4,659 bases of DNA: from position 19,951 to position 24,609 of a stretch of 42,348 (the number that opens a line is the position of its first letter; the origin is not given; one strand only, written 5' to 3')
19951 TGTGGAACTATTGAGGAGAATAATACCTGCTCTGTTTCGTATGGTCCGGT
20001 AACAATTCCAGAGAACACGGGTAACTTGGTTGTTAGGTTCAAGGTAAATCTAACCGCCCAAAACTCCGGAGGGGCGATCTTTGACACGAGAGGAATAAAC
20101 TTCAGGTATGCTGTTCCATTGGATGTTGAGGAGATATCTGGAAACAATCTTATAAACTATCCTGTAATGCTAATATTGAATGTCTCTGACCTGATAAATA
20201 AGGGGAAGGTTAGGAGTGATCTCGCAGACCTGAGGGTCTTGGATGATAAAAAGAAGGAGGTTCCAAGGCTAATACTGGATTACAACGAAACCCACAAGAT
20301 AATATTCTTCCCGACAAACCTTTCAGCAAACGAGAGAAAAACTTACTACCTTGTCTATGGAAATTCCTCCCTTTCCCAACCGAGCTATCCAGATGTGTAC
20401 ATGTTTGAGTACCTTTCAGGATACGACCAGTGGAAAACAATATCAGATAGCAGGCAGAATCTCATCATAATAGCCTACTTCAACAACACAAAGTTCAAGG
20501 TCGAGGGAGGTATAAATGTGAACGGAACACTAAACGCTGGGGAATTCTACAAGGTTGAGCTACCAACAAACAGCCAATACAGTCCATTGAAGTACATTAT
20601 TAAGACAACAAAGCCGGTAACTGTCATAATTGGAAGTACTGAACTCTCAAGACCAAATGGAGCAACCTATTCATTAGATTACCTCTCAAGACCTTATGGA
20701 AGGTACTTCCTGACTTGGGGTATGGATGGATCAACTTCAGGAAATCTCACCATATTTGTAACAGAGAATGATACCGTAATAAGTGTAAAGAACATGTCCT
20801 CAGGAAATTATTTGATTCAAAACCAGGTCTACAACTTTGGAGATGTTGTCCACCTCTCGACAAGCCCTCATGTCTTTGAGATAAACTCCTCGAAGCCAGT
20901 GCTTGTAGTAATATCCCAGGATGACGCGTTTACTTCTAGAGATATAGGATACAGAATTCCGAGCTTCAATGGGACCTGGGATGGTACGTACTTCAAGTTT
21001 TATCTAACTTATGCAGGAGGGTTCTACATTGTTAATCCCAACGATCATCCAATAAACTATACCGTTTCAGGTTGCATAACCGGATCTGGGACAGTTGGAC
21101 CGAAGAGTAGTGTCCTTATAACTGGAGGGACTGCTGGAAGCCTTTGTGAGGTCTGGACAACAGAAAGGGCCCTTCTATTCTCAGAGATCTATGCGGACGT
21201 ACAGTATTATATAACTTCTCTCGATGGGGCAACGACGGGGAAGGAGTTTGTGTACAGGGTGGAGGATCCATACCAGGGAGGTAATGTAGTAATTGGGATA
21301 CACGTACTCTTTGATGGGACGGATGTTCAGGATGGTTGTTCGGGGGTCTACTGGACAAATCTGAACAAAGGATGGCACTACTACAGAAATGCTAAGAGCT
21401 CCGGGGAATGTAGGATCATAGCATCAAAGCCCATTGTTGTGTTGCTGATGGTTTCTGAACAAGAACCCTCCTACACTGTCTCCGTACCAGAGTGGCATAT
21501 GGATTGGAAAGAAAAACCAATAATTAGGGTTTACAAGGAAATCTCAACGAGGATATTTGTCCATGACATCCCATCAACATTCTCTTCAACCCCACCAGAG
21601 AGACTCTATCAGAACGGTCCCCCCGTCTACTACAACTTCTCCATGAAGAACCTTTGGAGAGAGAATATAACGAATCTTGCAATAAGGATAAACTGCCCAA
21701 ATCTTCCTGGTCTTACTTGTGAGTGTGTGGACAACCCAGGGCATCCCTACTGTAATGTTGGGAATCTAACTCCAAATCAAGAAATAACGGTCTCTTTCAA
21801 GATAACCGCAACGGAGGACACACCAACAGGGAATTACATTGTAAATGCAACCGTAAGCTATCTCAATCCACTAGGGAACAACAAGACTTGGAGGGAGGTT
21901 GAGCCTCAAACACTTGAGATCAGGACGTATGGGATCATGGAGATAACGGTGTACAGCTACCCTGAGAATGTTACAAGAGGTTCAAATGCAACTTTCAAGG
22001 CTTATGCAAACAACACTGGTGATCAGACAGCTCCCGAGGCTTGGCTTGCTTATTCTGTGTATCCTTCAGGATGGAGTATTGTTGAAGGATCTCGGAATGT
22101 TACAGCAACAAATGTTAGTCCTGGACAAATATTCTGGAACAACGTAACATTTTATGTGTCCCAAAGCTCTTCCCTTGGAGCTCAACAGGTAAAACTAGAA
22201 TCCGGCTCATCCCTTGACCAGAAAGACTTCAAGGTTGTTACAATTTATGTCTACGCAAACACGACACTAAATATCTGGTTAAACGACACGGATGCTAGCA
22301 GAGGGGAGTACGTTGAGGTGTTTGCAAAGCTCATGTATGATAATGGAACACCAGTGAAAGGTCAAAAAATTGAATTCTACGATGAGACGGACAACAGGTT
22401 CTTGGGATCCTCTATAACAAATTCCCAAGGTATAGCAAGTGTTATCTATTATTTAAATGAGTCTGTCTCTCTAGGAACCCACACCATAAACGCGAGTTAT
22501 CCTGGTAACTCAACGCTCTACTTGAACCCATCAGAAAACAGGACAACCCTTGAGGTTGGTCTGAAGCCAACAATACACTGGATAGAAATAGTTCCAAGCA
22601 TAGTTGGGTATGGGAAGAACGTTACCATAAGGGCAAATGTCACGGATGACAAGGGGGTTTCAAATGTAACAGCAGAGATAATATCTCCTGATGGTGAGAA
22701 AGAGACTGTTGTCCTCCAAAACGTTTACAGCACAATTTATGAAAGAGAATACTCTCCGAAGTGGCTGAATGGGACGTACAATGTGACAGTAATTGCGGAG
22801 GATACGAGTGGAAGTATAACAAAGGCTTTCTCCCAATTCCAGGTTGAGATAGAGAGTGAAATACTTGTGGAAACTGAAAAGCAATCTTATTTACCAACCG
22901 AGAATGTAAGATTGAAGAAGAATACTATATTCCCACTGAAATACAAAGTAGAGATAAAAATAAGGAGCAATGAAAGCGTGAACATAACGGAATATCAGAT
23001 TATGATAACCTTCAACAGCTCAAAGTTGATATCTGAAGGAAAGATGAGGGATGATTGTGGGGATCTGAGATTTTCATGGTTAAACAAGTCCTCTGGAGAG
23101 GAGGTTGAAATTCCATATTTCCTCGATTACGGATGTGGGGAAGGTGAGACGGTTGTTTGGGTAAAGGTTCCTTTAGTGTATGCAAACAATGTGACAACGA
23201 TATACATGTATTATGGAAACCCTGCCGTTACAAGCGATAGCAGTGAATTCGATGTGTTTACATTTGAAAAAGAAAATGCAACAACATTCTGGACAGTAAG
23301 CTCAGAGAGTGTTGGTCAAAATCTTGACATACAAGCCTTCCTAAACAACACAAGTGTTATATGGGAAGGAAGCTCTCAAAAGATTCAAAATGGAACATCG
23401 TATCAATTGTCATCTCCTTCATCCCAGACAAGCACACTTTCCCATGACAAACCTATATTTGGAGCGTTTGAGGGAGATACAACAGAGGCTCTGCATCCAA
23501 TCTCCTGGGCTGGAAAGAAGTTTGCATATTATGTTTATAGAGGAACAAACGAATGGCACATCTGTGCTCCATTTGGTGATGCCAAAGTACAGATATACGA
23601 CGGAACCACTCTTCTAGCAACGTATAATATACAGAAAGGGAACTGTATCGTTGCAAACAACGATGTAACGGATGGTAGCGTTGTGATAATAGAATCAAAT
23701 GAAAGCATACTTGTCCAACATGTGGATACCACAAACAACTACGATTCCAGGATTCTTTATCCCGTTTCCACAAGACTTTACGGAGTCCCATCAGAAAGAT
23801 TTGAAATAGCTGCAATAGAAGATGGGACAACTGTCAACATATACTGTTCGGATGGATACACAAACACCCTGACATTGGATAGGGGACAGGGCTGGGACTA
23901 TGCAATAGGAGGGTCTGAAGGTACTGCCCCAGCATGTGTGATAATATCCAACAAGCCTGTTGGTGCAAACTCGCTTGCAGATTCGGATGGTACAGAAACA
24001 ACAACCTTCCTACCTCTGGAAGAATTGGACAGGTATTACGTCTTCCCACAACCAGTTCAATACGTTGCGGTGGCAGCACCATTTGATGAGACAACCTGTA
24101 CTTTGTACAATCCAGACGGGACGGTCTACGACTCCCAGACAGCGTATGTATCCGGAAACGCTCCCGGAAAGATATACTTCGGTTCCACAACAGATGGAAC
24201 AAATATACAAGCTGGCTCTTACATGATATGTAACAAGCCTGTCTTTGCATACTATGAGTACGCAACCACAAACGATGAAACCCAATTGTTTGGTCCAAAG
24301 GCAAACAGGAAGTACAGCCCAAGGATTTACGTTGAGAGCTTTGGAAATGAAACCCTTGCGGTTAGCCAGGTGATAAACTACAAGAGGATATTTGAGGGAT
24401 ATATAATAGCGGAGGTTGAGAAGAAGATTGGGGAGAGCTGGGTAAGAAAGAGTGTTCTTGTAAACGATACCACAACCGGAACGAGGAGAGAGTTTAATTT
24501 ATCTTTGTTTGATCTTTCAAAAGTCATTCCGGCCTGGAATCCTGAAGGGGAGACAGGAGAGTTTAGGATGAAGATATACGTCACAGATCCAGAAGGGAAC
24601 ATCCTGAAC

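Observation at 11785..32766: Single 21-kb ORF encoding a ~7,000-aa surface protein in a compact thermophile-type archaeal genome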

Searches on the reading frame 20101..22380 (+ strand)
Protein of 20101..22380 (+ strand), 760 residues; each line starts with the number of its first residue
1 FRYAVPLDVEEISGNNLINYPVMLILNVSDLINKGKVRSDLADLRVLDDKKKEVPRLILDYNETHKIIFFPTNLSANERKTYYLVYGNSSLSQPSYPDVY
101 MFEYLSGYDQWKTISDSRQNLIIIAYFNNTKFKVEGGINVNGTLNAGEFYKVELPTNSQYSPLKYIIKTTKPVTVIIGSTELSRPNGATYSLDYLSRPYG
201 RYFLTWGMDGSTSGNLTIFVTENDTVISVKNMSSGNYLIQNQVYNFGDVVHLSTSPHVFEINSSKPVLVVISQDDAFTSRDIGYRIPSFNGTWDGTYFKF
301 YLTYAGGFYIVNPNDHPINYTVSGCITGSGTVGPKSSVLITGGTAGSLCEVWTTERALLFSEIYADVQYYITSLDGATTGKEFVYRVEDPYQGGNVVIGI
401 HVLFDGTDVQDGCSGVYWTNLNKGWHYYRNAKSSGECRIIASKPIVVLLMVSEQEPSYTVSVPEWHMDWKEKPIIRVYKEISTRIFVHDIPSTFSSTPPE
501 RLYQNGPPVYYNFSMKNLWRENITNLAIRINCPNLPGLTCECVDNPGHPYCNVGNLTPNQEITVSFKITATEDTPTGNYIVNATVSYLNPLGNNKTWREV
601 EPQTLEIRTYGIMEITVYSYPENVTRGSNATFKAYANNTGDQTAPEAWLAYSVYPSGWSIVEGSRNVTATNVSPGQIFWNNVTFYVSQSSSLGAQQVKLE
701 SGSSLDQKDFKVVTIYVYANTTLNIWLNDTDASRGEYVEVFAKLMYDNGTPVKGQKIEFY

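Call 40: search_protein_families(library=pfam, proteins=[window:20101-22380:+], max_evalue=0.001)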
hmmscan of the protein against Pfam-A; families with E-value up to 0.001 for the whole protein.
window:20101-22380:+ (760 aa): 1 family
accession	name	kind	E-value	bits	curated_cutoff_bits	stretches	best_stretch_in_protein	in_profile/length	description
PF10633.15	NPCBM_assoc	-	5.1e-10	39.8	24.4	1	625-699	2-73/78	NPCBM-associated, NEW3 domain of alpha-galactosidase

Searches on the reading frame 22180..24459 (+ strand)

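Call 40: search_protein_families(library=pfam, proteins=[window:22180-24459:+], max_evalue=0.001)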
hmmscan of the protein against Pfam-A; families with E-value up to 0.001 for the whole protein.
window:22180-24459:+ (760 aa): 2 families
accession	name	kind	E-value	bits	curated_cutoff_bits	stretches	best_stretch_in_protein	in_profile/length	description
PF10102.14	DUF2341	-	1.2e-12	48.6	23.4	1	292-362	1-67/84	Domain of unknown function (DUF2341)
PF16640.11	Big_3_5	-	2e-07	31.9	35.5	1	38-126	7-87/88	Bacterial Ig-like domain (group 3)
